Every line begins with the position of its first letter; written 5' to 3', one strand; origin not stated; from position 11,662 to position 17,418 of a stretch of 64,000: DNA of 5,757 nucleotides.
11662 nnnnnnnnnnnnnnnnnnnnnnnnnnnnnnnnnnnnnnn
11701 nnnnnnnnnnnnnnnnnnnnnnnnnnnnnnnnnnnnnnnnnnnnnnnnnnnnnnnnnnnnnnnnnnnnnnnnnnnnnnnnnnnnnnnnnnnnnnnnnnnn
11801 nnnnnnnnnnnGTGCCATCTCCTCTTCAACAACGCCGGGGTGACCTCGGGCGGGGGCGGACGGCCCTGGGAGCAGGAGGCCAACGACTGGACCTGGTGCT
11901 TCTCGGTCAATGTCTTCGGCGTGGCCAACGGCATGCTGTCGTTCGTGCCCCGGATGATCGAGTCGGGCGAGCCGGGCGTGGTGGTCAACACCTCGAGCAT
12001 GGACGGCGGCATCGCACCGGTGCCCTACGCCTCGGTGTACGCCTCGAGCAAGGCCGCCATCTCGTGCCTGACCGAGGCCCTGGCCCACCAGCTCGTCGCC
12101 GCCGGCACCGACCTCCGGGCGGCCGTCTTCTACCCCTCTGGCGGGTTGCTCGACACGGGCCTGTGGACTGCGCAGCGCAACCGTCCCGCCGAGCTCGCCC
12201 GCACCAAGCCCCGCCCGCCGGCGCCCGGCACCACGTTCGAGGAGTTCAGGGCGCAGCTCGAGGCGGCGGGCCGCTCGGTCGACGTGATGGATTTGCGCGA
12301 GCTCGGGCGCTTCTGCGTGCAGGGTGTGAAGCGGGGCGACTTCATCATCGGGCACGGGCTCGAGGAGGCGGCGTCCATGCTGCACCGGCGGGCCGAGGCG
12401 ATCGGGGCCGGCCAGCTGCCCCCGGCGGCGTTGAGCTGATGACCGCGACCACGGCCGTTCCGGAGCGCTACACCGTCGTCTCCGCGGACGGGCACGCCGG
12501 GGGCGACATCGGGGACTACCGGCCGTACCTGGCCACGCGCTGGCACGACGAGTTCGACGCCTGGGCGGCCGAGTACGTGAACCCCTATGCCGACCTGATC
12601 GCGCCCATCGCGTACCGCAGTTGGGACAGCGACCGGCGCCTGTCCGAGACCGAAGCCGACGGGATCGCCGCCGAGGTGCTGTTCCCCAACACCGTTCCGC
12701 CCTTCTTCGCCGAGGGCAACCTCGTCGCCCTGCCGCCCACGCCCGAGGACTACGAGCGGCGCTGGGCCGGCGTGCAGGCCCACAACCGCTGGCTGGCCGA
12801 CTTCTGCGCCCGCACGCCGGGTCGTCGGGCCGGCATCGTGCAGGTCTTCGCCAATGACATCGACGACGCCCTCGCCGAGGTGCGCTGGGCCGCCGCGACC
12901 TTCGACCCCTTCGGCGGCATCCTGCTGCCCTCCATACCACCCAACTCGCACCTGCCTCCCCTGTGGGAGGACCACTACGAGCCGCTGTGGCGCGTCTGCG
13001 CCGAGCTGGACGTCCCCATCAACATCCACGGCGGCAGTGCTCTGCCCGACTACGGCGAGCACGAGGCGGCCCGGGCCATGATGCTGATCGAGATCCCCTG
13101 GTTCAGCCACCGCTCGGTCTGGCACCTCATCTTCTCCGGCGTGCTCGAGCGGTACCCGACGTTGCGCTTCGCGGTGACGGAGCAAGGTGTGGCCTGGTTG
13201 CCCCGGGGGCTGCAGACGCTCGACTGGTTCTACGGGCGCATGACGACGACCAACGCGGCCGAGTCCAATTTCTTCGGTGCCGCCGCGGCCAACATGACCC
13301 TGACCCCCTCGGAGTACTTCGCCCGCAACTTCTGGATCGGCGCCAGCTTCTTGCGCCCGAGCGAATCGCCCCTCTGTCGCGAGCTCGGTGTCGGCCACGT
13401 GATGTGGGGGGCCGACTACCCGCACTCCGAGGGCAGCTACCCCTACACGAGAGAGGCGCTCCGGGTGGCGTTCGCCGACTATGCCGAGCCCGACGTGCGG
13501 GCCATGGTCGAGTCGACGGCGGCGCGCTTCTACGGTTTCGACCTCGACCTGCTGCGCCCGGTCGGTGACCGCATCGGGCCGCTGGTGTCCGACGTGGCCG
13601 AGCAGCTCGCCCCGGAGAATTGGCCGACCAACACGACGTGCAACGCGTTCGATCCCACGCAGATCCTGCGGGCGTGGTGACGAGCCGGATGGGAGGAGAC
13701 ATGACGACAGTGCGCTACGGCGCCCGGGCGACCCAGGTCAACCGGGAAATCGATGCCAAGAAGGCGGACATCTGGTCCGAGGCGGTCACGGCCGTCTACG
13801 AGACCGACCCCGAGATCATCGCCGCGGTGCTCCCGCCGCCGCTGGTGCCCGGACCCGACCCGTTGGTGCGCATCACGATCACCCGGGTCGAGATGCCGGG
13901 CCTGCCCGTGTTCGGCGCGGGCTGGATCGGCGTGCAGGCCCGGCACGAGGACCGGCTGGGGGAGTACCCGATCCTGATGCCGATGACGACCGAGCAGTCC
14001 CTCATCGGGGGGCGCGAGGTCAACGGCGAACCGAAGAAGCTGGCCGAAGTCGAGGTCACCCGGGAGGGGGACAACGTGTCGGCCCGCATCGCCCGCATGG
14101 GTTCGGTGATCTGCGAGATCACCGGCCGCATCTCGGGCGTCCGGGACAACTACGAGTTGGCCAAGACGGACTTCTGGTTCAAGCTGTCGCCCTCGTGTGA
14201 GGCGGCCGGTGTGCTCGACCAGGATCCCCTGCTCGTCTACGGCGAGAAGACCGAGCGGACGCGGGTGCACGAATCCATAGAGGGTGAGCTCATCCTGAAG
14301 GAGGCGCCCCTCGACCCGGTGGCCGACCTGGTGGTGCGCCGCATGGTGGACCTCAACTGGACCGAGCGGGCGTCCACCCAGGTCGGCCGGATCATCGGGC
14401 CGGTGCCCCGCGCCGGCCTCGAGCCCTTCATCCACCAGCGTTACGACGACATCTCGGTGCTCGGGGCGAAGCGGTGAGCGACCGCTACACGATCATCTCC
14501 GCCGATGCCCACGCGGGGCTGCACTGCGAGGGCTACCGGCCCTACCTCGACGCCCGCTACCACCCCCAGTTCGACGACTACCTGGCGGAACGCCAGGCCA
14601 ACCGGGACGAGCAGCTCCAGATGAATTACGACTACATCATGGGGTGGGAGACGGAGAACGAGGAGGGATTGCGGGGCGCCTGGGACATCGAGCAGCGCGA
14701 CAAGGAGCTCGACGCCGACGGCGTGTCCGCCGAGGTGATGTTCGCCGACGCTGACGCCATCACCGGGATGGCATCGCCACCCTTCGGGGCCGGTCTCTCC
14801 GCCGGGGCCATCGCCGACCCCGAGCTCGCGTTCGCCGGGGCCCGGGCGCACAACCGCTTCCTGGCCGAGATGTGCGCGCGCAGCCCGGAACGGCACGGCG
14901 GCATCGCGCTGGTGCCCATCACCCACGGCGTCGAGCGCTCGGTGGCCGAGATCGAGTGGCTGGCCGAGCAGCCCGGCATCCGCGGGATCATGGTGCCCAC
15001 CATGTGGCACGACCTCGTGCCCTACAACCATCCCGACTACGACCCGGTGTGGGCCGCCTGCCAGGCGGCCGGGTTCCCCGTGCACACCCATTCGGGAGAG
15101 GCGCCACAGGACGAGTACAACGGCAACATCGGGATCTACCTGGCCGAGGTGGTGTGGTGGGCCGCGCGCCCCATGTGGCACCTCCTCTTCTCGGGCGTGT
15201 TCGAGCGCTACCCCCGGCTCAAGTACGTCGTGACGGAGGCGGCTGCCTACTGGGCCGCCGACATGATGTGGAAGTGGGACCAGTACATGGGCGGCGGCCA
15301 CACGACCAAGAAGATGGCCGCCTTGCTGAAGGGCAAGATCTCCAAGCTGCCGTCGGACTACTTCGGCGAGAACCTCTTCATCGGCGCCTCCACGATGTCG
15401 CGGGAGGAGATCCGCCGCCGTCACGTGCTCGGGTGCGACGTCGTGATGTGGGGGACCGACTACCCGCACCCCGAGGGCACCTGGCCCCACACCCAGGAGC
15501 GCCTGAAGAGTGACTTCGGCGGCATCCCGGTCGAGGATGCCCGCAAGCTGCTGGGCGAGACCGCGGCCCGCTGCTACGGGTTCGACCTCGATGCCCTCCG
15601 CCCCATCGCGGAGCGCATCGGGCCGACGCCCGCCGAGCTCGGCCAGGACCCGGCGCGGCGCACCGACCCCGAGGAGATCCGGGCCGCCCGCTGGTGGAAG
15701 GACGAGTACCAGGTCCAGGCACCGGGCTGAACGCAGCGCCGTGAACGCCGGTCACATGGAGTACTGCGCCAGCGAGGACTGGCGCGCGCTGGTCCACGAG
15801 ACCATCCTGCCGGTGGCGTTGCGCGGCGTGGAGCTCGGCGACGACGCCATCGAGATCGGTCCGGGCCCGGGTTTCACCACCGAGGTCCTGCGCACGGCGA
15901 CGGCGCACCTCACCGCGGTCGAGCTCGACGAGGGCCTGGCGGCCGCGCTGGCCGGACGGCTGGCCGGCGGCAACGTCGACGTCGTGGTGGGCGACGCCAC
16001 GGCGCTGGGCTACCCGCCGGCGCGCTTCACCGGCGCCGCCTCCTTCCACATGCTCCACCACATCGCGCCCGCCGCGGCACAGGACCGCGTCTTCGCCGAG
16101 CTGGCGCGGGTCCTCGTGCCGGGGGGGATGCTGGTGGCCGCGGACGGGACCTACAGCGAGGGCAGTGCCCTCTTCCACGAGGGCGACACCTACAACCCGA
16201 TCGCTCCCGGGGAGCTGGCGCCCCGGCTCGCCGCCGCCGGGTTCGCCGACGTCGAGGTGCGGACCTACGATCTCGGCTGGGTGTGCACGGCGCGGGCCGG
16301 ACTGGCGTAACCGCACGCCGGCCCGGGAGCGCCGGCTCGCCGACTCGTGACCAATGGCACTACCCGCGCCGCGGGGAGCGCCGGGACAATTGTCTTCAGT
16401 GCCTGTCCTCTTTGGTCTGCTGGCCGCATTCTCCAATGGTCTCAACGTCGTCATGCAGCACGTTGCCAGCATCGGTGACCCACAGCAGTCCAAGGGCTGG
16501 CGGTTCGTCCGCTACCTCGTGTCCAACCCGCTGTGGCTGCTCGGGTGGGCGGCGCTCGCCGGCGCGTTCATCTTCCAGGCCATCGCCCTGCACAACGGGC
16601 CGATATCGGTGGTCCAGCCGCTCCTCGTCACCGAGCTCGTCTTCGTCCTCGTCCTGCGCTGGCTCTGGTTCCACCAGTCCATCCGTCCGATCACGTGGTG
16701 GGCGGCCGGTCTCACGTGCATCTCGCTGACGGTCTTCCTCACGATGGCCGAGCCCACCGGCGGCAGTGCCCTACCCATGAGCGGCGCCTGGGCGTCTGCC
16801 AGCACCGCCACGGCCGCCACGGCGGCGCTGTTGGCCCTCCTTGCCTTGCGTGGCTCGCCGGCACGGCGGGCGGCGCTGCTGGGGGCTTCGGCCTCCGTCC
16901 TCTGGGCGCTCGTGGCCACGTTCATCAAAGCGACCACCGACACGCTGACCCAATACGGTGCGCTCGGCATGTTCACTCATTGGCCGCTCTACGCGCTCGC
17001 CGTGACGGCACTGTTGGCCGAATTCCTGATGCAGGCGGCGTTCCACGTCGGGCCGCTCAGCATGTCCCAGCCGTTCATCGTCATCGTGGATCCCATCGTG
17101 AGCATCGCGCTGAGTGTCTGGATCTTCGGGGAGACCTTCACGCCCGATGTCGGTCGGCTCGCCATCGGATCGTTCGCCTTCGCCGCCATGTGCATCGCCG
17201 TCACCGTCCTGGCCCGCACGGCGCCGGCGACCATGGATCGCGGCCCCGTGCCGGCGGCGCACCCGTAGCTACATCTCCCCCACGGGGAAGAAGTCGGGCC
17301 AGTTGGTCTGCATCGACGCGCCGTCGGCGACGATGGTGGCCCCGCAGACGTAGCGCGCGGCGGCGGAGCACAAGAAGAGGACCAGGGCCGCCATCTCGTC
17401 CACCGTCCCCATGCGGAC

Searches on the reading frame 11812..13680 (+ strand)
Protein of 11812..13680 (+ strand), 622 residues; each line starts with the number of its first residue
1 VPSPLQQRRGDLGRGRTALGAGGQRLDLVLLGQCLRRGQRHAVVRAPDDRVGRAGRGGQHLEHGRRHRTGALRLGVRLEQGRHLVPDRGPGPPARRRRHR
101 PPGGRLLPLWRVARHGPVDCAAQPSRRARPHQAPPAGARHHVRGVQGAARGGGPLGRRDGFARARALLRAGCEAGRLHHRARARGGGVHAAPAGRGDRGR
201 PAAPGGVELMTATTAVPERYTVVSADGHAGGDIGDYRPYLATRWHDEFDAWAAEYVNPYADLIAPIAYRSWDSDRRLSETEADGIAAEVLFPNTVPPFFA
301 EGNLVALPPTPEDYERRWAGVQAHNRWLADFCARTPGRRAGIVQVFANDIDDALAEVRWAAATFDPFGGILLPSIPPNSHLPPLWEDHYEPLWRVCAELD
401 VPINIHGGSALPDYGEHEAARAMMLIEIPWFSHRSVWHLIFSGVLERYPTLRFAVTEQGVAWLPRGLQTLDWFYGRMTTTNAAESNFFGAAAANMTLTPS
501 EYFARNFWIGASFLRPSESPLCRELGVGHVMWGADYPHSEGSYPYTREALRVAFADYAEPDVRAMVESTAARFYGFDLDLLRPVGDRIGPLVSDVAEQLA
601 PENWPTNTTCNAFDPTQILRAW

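Call 53: search_protein_families(library=pfam, proteins=[window:11812-13680:+], max_evalue=0.0001)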
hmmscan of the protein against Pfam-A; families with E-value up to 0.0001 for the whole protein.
window:11812-13680:+ (622 aa): 1 family
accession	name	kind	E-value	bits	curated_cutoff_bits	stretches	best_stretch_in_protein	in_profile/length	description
PF04909.20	Amidohydro_2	-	1.9e-23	84.1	26.4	1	264-576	11-289/289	Amidohydrolase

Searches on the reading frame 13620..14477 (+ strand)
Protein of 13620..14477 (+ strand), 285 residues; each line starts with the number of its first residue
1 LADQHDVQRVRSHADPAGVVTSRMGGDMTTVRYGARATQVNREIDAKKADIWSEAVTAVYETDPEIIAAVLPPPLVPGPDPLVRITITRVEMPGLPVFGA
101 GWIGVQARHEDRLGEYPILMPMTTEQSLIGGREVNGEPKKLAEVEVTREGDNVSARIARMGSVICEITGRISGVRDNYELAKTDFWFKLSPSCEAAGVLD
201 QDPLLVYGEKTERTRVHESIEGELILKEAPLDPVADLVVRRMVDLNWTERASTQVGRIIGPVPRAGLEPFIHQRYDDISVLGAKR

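Call 53: search_protein_families(library=pfam, proteins=[window:13620-14477:+], max_evalue=0.0001)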
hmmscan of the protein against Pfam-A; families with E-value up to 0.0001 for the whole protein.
window:13620-14477:+ (285 aa): 1 family
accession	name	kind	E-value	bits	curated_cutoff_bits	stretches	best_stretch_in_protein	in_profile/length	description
PF06314.16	ADC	-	1.9e-39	136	29.8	1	52-251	20-225/238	Acetoacetate decarboxylase (ADC)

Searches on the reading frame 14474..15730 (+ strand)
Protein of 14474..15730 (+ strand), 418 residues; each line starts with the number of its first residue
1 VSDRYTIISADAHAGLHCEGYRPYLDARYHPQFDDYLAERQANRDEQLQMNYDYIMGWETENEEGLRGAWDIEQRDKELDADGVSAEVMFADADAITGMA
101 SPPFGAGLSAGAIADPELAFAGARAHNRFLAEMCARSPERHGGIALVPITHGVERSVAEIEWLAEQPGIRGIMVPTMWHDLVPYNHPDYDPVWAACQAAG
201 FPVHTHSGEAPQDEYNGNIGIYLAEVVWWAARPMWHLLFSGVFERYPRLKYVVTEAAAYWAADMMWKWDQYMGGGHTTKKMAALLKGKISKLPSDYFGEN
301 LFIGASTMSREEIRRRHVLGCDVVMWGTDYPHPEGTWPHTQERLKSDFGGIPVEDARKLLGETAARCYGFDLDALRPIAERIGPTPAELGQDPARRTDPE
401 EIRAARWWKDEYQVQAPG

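Call 53: search_protein_families(library=pfam, proteins=[window:14474-15730:+], max_evalue=0.0001)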
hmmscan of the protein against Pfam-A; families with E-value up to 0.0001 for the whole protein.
window:14474-15730:+ (418 aa): 1 family
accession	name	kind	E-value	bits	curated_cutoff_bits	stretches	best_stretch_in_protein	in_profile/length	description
PF04909.20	Amidohydro_2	-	8.9e-27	95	26.4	1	106-370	45-289/289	Amidohydrolase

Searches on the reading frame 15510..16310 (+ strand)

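Call 54: search_protein_families(library=pfam, proteins=[window:15510-16310:+], max_evalue=0.0001)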
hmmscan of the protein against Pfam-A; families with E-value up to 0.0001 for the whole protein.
window:15510-16310:+ (266 aa): 5 families
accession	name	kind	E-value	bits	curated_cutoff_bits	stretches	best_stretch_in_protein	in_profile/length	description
PF08241.18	Methyltransf_11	-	2.3e-15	57.4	21.2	1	115-209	2-94/95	Methyltransferase domain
PF13649.12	Methyltransf_25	-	1.8e-13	51.5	27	1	114-206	2-97/97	Methyltransferase domain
PF00398.26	RrnaAD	-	3.3e-07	30.1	24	1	111-166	32-88/263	Ribosomal RNA adenine dimethylase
PF08242.18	Methyltransf_12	-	7.1e-06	27.1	30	1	114-208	1-98/98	Methyltransferase domain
PF13489.12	Methyltransf_23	-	4.5e-05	23.7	27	1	110-213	23-119/164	Methyltransferase domain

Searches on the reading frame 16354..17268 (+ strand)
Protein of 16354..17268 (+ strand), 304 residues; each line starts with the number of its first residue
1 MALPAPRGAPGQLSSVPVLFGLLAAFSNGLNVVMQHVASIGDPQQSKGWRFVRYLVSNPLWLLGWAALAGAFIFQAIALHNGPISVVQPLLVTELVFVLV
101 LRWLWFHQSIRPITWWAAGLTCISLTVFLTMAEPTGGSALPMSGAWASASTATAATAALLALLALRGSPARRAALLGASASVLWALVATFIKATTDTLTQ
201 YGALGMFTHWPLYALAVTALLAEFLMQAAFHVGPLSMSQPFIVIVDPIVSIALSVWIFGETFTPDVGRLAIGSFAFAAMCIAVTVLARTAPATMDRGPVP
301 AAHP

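Call 54: search_protein_families(library=pfam, proteins=[window:16354-17268:+], max_evalue=0.0001)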
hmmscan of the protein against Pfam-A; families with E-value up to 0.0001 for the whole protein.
window:16354-17268:+ (304 aa): 1 family
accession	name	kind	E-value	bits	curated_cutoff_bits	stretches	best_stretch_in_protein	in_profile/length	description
PF00892.27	EamA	-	1.1e-05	26.1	28.2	1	47-129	60-134/135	EamA-like transporter family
